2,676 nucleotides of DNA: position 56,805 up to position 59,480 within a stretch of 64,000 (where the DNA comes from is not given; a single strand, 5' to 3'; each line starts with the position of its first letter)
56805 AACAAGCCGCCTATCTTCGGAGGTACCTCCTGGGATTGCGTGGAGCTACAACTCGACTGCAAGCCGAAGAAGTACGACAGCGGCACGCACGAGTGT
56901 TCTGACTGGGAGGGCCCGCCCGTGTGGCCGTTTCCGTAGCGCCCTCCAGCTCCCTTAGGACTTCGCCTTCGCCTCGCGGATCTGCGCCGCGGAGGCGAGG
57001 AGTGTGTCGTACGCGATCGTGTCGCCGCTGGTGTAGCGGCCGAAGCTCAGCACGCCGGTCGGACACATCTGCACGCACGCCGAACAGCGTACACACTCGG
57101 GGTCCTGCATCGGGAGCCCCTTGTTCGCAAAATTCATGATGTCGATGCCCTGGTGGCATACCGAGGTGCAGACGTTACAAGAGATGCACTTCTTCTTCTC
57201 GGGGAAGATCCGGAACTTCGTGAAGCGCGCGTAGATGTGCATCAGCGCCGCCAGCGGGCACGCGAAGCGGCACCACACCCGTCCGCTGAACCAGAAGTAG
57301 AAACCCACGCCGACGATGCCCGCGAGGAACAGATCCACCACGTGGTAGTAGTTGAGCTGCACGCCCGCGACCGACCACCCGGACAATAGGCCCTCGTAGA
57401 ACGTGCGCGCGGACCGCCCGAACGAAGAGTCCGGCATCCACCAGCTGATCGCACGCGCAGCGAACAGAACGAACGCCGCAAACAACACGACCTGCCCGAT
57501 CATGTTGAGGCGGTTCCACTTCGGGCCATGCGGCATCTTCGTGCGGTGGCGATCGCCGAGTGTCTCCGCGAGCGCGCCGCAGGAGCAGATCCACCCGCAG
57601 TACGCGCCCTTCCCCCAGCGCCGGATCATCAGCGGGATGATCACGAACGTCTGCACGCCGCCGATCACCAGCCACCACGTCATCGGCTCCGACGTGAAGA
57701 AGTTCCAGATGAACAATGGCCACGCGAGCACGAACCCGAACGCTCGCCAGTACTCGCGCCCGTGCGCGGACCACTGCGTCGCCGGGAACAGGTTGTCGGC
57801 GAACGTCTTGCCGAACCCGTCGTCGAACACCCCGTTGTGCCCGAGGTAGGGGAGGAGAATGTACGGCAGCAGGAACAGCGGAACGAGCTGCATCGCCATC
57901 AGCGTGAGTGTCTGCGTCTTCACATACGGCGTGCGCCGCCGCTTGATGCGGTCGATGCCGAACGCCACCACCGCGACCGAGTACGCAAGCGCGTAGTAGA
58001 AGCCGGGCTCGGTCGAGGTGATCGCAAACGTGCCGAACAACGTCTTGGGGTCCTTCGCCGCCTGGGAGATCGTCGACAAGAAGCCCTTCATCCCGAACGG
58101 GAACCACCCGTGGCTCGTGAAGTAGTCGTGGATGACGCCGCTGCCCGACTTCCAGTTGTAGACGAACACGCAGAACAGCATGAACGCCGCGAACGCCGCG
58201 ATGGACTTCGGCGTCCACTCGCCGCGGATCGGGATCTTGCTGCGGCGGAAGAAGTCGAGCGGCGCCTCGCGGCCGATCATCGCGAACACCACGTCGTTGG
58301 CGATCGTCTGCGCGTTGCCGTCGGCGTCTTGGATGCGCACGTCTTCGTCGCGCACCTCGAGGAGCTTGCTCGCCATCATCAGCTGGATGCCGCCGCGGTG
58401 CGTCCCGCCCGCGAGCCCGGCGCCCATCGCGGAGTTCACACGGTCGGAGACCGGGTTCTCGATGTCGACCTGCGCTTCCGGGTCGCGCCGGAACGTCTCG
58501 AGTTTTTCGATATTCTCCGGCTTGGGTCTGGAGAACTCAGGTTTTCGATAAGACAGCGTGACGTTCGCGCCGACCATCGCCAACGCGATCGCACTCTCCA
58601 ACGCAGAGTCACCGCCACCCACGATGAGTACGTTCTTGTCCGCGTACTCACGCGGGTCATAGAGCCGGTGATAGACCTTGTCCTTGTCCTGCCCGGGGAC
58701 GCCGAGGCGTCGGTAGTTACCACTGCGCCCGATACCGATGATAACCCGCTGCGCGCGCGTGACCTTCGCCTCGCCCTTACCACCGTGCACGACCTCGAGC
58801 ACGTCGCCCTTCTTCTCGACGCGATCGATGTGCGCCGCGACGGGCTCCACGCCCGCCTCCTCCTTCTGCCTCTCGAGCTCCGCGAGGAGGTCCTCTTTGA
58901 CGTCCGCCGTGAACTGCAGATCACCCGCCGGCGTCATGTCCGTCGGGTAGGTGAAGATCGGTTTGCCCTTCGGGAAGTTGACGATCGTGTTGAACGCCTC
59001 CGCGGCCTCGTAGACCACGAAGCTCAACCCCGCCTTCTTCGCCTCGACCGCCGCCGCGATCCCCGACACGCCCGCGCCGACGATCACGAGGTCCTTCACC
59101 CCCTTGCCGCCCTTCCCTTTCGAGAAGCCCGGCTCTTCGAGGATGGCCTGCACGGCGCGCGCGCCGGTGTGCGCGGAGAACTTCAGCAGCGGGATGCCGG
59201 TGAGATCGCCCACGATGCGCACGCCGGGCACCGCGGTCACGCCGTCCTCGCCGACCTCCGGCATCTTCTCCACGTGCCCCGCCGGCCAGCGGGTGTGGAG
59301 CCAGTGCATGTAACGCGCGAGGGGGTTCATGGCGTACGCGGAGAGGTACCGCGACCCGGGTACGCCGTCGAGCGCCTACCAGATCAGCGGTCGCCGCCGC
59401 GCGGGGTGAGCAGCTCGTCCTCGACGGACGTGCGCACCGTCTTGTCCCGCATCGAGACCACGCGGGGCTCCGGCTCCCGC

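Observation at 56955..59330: Single-polypeptide fusion of a pyridine-nucleotide-disulfide/FAD oxidoreductase to a NapH/CcoG-type membrane polyferredoxin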

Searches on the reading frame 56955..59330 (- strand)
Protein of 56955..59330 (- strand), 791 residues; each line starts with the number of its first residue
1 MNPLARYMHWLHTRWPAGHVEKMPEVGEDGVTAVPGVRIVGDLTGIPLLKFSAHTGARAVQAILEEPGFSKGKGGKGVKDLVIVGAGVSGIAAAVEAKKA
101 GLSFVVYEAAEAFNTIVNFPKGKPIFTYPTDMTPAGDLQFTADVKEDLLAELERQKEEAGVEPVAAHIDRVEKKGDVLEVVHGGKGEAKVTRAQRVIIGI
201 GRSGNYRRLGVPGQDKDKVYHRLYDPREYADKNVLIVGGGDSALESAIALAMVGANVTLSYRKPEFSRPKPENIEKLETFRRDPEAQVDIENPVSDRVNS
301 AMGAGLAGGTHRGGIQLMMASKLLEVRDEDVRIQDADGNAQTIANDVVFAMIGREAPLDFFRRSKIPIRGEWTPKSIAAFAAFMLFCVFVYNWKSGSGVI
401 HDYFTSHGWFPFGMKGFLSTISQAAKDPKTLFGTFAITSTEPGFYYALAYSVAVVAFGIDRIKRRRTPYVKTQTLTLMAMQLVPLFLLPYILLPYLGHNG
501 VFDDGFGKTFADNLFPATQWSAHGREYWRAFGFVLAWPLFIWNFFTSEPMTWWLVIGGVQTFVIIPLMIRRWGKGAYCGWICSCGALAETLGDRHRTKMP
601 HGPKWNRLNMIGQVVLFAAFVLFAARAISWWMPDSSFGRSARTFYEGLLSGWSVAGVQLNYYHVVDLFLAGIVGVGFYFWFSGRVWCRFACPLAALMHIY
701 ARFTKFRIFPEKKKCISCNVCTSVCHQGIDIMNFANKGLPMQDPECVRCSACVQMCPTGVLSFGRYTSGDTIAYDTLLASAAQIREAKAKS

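Call 3: search_protein_families(library=pfam, proteins=[window:56955-59330:-], max_evalue=0.1)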
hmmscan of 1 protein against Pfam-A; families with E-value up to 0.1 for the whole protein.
window:56955-59330:- (791 aa): 27 families (the best 25 are shown)
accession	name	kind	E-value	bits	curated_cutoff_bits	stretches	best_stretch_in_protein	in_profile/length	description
PF13738.12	Pyr_redox_3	-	8.5e-30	104.5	30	1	82-367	1-280/305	Pyridine nucleotide-disulphide oxidoreductase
PF07992.20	Pyr_redox_2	-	5.1e-19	69.2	26.1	1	79-277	1-188/291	Pyridine nucleotide-disulphide oxidoreductase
PF12801.12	Fer4_5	-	2.7e-09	37.3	22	2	562-598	9-44/48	4Fe-4S binding domain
PF00070.33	Pyr_redox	-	1.5e-08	35.5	22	1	233-275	1-43/82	Pyridine nucleotide-disulphide oxidoreductase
PF00890.30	FAD_binding_2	-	1.1e-07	31.9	20.4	1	80-121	1-42/414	FAD binding domain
PF14697.11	Fer4_21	-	2.4e-07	31.2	35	1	712-758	5-53/59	4Fe-4S dicluster domain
PF13237.11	Fer4_10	-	1.4e-06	28.5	25.5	1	711-757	5-53/53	4Fe-4S dicluster domain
PF01134.28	GIDA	-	4.2e-06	26.5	22.1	1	80-118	1-37/391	Glucose inhibited division protein A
PF12838.12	Fer4_7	-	6.7e-06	26.9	27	2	714-760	1-52/52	4Fe-4S dicluster domain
PF13187.11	Fer4_9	-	1.2e-05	25.7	27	2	714-760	1-51/52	4Fe-4S dicluster domain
PF01266.30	DAO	-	4.3e-05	23.6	27.9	1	80-111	1-32/353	FAD dependent oxidoreductase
PF13450.12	NAD_binding_8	-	6.3e-05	23.6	21.9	1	83-111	1-29/68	NAD(P)-binding Rossmann-like domain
PF03486.20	HI0933_like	-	6.7e-05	22.9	50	1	80-113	2-35/244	HI0933-like protein Rossmann domain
PF12831.13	FAD_oxidored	-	7.5e-05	22.6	27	1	80-109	1-30/416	FAD dependent oxidoreductase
PF01946.23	Thi4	-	0.00017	21.3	26.2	1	79-110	18-50/235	Thi4 family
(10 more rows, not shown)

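Call 4: search_protein_families(library=ncbifam, proteins=[window:56955-59330:-], max_evalue=0.1)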
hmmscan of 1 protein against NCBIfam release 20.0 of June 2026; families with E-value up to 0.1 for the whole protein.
window:56955-59330:- (791 aa): 134 families (the best 25 are shown)
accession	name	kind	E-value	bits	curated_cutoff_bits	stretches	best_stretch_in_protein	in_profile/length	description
TIGR04018.1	Bthiol_YpdA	hypoth_equivalog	9.7e-36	123.2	339.9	2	80-267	1-188/316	YpdA family putative bacillithiol disulfide reductase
TIGR01292.1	TRX_reduct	equivalog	1.8e-18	66.4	343.45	1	80-277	2-186/300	thioredoxin-disulfide reductase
TIGR02163.1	napH_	subfamily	2.3e-15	56.8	213.05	1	534-763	41-253/255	NapH/MauN family ferredoxin-type protein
NF007013.0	PRK09477.1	equivalog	1e-10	41.2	234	1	536-765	66-278/286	quinol dehydrogenase ferredoxin subunit NapH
TIGR03143.1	AhpF_homolog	hypoth_equivalog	4.3e-10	38.8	687.65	1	78-270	4-182/555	putative alkyl hydroperoxide reductase F subunit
NF043039.1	HgcAB_like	equivalog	5.1e-10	39.5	285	1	636-761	241-349/350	HgcAB-like fusion protein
TIGR01350.1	lipoamide_DH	equivalog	1.8e-09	36.8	408.8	0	80-110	3-33/461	dihydrolipoyl dehydrogenase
NF040770.1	hetero_SS_HdrA2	exception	2.8e-08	32.4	1100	1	711-772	575-634/777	CoB-CoM heterodisulfide reductase HdrA2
NF038196.1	ferrodoxin_EFR1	subfamily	1.4e-07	31.8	75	1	705-768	176-236/242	EFR1 family ferrodoxin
NF006221.0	PRK08348.1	subfamily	3.6e-07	29.9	124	1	708-763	39-94/136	NADH-plastoquinone oxidoreductase subunit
NF046105.1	TransRegNosR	equivalog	4.6e-07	28.5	1000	2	540-595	470-518/680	transcriptional regulator NosR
NF005313.0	PRK06847.1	subfamily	5.8e-07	28.8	372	1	78-112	4-38/375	hypothetical protein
NF042909.1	FMH_DH_FwdF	exception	6.9e-07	28.7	375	1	686-765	232-315/336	tungsten-dependent formylmethanofuran dehydrogenase subunit FwdF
NF040864.1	HgcB_ferredoxin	equivalog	7.1e-07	29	99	1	711-762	12-62/93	mercury methylation ferredoxin HgcB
NF040763.1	FeFe_hydrog_A6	exception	1.2e-06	27.3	765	1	706-762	138-206/571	NADH-dependent [FeFe] hydrogenase, group A6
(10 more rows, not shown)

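Call 5: search_solved_structures(query=window:56955-59330:-, max_evalue=0.01)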
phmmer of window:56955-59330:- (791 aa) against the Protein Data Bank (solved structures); distinct sequences matched with E-value up to 0.01: 73 (the best 60 are shown).
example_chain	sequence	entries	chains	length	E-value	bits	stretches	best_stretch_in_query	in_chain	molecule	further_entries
7a76_A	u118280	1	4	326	3.1e-23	85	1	80-280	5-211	THIOREDOXIN REDUCTASE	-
7a7b_A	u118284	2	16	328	2.5e-20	75.3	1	81-268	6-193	YpdA family putative bacillithiol disulfide reductase Bdr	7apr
2zbw_A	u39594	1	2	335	8e-13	50.5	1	80-277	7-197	Thioredoxin reductase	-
5uth_A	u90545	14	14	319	8.2e-11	43.8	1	77-270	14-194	Thioredoxin reductase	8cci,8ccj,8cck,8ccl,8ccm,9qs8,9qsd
5uwy_A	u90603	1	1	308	6.3e-10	40.9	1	78-267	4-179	Thioredoxin reductase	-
9xub_A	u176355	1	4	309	2.2e-09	39.1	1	77-270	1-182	Thioredoxin reductase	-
4gcm_A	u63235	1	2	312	3.6e-09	38.4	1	80-267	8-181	Thioredoxin reductase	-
2a87_A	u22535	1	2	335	5.6e-09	37.8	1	77-270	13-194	Thioredoxin reductase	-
3f8p_A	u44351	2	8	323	1.3e-08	36.6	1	147-288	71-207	Thioredoxin reductase (TrxB-3)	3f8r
3f8d_A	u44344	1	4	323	1.3e-08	36.5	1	147-288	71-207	Thioredoxin reductase (TrxB-3)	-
7aaw_A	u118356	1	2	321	1.6e-08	36.3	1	78-266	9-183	Thioredoxin reductase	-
9vv4_A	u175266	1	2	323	1.7e-08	36.2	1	76-267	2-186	Thioredoxin reductase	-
5mh4_A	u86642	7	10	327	2.2e-08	35.8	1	80-266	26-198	Thioredoxin reductase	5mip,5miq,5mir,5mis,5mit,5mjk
3r9u_A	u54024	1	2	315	2.3e-08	35.7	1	78-280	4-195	Thioredoxin reductase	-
7jyp_A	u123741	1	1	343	1.3e-07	33.2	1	73-269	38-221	Thioredoxin reductase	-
3ab1_A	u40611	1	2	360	3.4e-07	31.9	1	78-294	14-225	Ferredoxin--NADP reductase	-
5twb_A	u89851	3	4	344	6.9e-06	27.5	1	171-267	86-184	Ferredoxin--NADP reductase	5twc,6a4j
6gas_A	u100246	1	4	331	1.7e-05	26.3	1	163-284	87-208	Ferredoxin--NADP reductase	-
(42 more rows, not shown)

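Call 6: find_homologous_proteins(query=window:56955-59330:-, max_evalue=1e-10)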
Query window:56955-59330:- (791 aa): 3703 proteins with E <= 1e-10 among 8000 candidates; the best 120 are listed.
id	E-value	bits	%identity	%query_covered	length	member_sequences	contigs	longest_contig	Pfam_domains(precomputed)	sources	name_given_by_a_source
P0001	0.0e+0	1859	100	100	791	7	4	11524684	PF14697.12,PF12801.13,PF13450.13,PF00890.31,PF07992.21,PF00070.34,PF13738.13,PF12838.13,PF13237.12,PF13187.12,PF01134.29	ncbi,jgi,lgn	ncbi:MAG: NAD(P)-binding domain-containing protein [Deltaproteobacteria bacterium]|jgi:NosR/NirI fam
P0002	0.0e+0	1531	81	100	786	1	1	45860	PF14697.12,PF12801.13,PF07992.21,PF00070.34,PF03486.21,PF12838.13,PF01134.29,PF12831.14,PF01266.31,PF00890.31,PF13738.13,PF13237.12,PF13187.12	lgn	-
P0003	0.0e+0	1336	71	100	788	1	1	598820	PF14697.12,PF12801.13,PF07992.21,PF00070.34,PF03486.21,PF12838.13,PF01134.29,PF01266.31,PF00890.31,PF13738.13,PF13237.12,PF13187.12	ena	-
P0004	0.0e+0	1331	72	99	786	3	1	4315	PF14697.12,PF12801.13,PF13450.13,PF07992.21,PF00070.34,PF03486.21,PF12838.13,PF01134.29,PF12831.14,PF00890.31,PF13738.13,PF13237.12,PF13187.12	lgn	-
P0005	0.0e+0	1329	72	99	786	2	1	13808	PF14697.12,PF12801.13,PF13450.13,PF07992.21,PF00070.34,PF03486.21,PF12838.13,PF01134.29,PF12831.14,PF01946.24,PF01266.31,PF00890.31,PF13738.13,PF13237.12,PF13187.12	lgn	-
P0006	0.0e+0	1300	69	99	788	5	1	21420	PF14697.12,PF12801.13,PF00890.31,PF07992.21,PF00070.34,PF13738.13,PF03486.21,PF12838.13,PF13237.12,PF13187.12,PF01134.29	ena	-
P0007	0.0e+0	1289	71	99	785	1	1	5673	PF14697.12,PF12801.13,PF07992.21,PF00070.34,PF03486.21,PF12838.13,PF01134.29,PF12831.14,PF01266.31,PF00890.31,PF13738.13,PF13237.12,PF13187.12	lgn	-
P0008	0.0e+0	1244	66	100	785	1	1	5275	PF14697.12,PF12801.13,PF00890.31,PF07992.21,PF00070.34,PF13738.13,PF03486.21,PF13237.12,PF13187.12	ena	-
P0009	0.0e+0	1239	66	99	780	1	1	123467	PF14697.12,PF12801.13,PF00890.31,PF07992.21,PF00070.34,PF13738.13,PF03486.21,PF12838.13,PF13237.12,PF13187.12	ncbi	-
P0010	0.0e+0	1238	66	100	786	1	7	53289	PF14697.12,PF12801.13,PF00890.31,PF07992.21,PF00070.34,PF13738.13,PF03486.21,PF12838.13,PF13237.12,PF13187.12,PF01134.29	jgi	-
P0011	0.0e+0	1235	67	99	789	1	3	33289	PF14697.12,PF12801.13,PF13450.13,PF07992.21,PF00070.34,PF03486.21,PF01134.29,PF12831.14,PF01266.31,PF00890.31,PF13738.13,PF13237.12,PF13187.12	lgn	-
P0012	0.0e+0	1234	66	100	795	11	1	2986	PF14697.12,PF12801.13,PF07992.21,PF00070.34,PF03486.21,PF12838.13,PF01134.29,PF12831.14,PF00890.31,PF13738.13,PF13237.12,PF13187.12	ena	-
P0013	0.0e+0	1233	68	99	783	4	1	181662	PF14697.12,PF12801.13,PF07992.21,PF00070.34,PF03486.21,PF12838.13,PF01134.29,PF12831.14,PF00890.31,PF13738.13,PF13237.12,PF13187.12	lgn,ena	-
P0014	0.0e+0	1232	66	99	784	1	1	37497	PF14697.12,PF12801.13,PF13450.13,PF07992.21,PF00070.34,PF03486.21,PF12838.13,PF13454.13,PF01134.29,PF12831.14,PF00890.31,PF13738.13,PF13237.12,PF13187.12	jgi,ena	-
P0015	0.0e+0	1230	66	99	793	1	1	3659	PF14697.12,PF12801.13,PF01266.31,PF00890.31,PF07992.21,PF00070.34,PF13738.13,PF12838.13,PF13237.12,PF13187.12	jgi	jgi:thioredoxin reductase/ferredoxin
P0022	0.0e+0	1223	65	99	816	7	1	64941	PF14697.12,PF12801.13,PF13450.13,PF07992.21,PF00070.34,PF12838.13,PF01134.29,PF12831.14,PF01266.31,PF00890.31,PF13738.13,PF13237.12,PF13187.12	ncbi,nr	ncbi:MAG: NAD(P)-binding domain-containing protein [Acidobacteria bacterium]|nr:NAD(P)-binding domai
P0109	0.0e+0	1182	64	99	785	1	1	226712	PF14697.12,PF12801.13,PF13450.13,PF07992.21,PF00070.34,PF12838.13,PF01134.29,PF01266.31,PF00890.31,PF13738.13,PF13237.12,PF13187.12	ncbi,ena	-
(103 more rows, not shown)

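Call 8: find_encoding_contigs(protein=window:56955-59330:-, flank=10000, max_places=4)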
Protein window:56955-59330:- (791 aa): 9 contigs read that carry it; 3 places shown.
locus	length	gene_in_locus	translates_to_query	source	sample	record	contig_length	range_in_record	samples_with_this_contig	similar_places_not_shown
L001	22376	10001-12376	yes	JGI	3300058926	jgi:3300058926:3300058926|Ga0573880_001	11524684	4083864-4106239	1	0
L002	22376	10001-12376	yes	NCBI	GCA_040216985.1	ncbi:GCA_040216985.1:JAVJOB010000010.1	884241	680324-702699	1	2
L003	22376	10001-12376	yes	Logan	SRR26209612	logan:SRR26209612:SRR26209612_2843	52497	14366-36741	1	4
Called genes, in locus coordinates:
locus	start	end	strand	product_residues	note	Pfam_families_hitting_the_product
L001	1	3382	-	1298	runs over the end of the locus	PF00069:Pkinase, PF07714:PK_Tyr_Ser-Thr, PF13191:AAA_16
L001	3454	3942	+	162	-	-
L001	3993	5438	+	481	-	-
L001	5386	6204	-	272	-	PF01210:NAD_Gly3P_dh_N (faint), PF01488:Shikimate_DH (weak), PF03446:NAD_binding_2, PF03807:F420_oxidored, PF07991:KARI_N, PF02153:PDH_N (weak), PF14748:P5CR_dimer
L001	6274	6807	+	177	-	-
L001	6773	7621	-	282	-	-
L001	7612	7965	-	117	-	-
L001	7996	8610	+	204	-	PF02545:Maf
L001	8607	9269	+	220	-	PF01168:Ala_racemase_N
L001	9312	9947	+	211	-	PF05103:DivIVA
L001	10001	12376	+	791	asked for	PF00070:Pyr_redox (faint), PF00890:FAD_binding_2 (faint), PF07992:Pyr_redox_2, PF13738:Pyr_redox_3, PF12801:Fer4_5 (weak), PF12838:Fer4_7 (weak), PF13237:Fer4_10 (weak), PF14697:Fer4_21 (weak), +3 more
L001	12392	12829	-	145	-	-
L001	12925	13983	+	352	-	-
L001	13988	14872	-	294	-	PF01149:Fapy_DNA_glyco, PF05833:NFACT_N (weak), PF06831:H2TH, PF06827:zf-FPG_IleRS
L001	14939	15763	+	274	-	-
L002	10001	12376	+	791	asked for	PF00070:Pyr_redox (faint), PF00890:FAD_binding_2 (faint), PF07992:Pyr_redox_2, PF13738:Pyr_redox_3, PF12801:Fer4_5 (weak), PF12838:Fer4_7 (weak), PF13237:Fer4_10 (weak), PF14697:Fer4_21 (weak), +3 more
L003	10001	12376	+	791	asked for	PF00070:Pyr_redox (faint), PF00890:FAD_binding_2 (faint), PF07992:Pyr_redox_2, PF13738:Pyr_redox_3, PF12801:Fer4_5 (weak), PF12838:Fer4_7 (weak), PF13237:Fer4_10 (weak), PF14697:Fer4_21 (weak), +3 more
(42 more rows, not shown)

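Call 9: find_encoding_contigs(protein=P0003, flank=8000, max_places=1)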
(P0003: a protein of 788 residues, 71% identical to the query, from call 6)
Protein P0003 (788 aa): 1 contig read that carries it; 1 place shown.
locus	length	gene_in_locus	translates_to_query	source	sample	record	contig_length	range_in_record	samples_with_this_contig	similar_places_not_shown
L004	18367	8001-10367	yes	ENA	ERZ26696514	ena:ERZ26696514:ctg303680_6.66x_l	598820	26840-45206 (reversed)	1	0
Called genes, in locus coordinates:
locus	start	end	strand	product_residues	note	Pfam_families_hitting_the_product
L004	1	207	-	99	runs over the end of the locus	PF02699:YajC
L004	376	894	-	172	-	PF14255:Zn_ribbon_21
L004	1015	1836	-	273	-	-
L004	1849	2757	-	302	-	PF00158:Sigma54_activat (faint), PF00004:AAA, PF07724:AAA_2 (weak), PF07728:AAA_5, PF13401:AAA_22 (weak)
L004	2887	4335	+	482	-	PF00474:SSF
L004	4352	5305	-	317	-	PF00072:Response_reg, PF00990:GGDEF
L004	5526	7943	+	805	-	PF03065:Glyco_hydro_57, PF12055:DUF3536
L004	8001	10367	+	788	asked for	PF00890:FAD_binding_2 (faint), PF07992:Pyr_redox_2, PF13738:Pyr_redox_3, PF00070:Pyr_redox (weak), PF12801:Fer4_5 (weak), PF13187:Fer4_9 (weak), PF13237:Fer4_10 (weak), PF14697:Fer4_21 (weak), +4 more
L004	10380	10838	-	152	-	PF04386:SspB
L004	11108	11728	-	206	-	-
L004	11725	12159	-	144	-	-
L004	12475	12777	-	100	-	PF01312:Bac_export_2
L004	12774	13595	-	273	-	PF02120:Flg_hook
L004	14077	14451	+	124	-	PF00072:Response_reg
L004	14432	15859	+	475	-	-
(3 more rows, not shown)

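Call 10: find_encoding_contigs(protein=P0009, flank=8000, max_places=1)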
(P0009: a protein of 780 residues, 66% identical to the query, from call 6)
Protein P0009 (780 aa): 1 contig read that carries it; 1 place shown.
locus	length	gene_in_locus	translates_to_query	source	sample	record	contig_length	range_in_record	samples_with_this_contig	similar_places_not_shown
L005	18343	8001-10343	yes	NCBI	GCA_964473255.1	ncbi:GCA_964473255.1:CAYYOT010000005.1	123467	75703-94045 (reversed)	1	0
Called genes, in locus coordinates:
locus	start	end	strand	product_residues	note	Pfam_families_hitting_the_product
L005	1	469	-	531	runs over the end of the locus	PF00374:NiFeSe_Hases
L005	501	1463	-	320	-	PF01058:Oxidored_q6, PF14720:NiFe_hyd_SSU_C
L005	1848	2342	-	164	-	PF00186:DHFR_1 (weak)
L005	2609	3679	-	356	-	PF01063:Aminotran_4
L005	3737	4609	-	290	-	PF03706:LPG_synthase_TM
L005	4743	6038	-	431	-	PF12371:TMEM131_like_N (faint), PF22544:HYDIN_VesB_CFA65-like_Ig (faint), PF24507:Ig_CFAP65_4th (faint), PF24798:Ig-CFAP74_4th (faint), PF22067:Cep192_D3 (faint), PF15780:ASH (weak), PF22073:Cep192_D4 (weak)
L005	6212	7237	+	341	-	PF02678:Pirin, PF05726:Pirin_C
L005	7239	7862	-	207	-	-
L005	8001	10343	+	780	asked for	PF00890:FAD_binding_2 (faint), PF07992:Pyr_redox_2, PF13738:Pyr_redox_3, PF00070:Pyr_redox (weak), PF12801:Fer4_5, PF13187:Fer4_9 (weak), PF13237:Fer4_10 (weak), PF14697:Fer4_21 (weak), +2 more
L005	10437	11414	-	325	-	PF01963:TraB_PrgY_gumN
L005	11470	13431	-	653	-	PF00128:Alpha-amylase, PF22582:Amylosucrase_C-like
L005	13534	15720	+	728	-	PF00862:GT-B_Sucrose_synth, PF13439:Glyco_transf_4, PF13579:Glyco_trans_4_4, PF00534:Glycos_transf_1, PF20706:GT4-conflict (weak), PF13692:Glyco_trans_1_4, PF05116:S6PP, PF08282:Hydrolase_3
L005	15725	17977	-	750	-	PF07715:Plug, PF00593:TonB_dep_Rec_b-barrel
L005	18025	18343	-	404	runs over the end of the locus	PF12895:ANAPC3 (faint), PF14559:TPR_19 (weak)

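Call 11: find_encoding_contigs(protein=P0109, flank=8000, max_places=1)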
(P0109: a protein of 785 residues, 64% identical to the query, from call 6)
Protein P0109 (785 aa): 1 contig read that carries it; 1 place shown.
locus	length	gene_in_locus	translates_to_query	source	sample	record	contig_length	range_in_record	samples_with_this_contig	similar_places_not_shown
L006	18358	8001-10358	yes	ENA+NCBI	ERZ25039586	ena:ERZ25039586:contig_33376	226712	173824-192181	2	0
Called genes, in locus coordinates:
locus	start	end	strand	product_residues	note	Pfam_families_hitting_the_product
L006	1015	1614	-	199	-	PF07638:Sigma70_ECF, PF08281:Sigma70_r4_2 (weak), PF04545:Sigma70_r4 (weak)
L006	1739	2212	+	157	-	-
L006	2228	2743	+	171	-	-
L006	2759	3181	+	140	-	-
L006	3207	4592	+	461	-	PF14870:PSII_BNR (faint), PF02012:BNR (faint), PF15902:Sortilin-Vps10 (weak)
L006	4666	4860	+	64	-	-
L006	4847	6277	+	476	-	PF00206:Lyase_1, PF10397:ADSL_C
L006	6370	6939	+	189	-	PF03330:DPBB_1, PF05036:SPOR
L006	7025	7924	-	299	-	PF01149:Fapy_DNA_glyco, PF06831:H2TH, PF06827:zf-FPG_IleRS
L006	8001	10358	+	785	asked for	PF00070:Pyr_redox (faint), PF07992:Pyr_redox_2, PF13738:Pyr_redox_3, PF12801:Fer4_5 (weak), PF12838:Fer4_7 (weak), PF13187:Fer4_9 (weak), PF13237:Fer4_10 (weak), PF14697:Fer4_21 (weak), +4 more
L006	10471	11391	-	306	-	PF00069:Pkinase, PF01636:APH (faint), PF07714:PK_Tyr_Ser-Thr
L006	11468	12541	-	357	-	PF01820:Dala_Dala_lig_N, PF02786:CPSase_L_D2 (weak), PF02222:ATP-grasp, PF07478:Dala_Dala_lig_C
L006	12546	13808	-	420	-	PF02826:2-Hacid_dh_C, PF19304:PGDH_inter, PF01842:ACT (weak)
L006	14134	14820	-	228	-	PF00702:Hydrolase, PF12710:HAD, PF13419:HAD_2, PF13242:Hydrolase_like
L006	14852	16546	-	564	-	PF07075:NamZ_N, PF20732:NamZ_C, PF03205:MobB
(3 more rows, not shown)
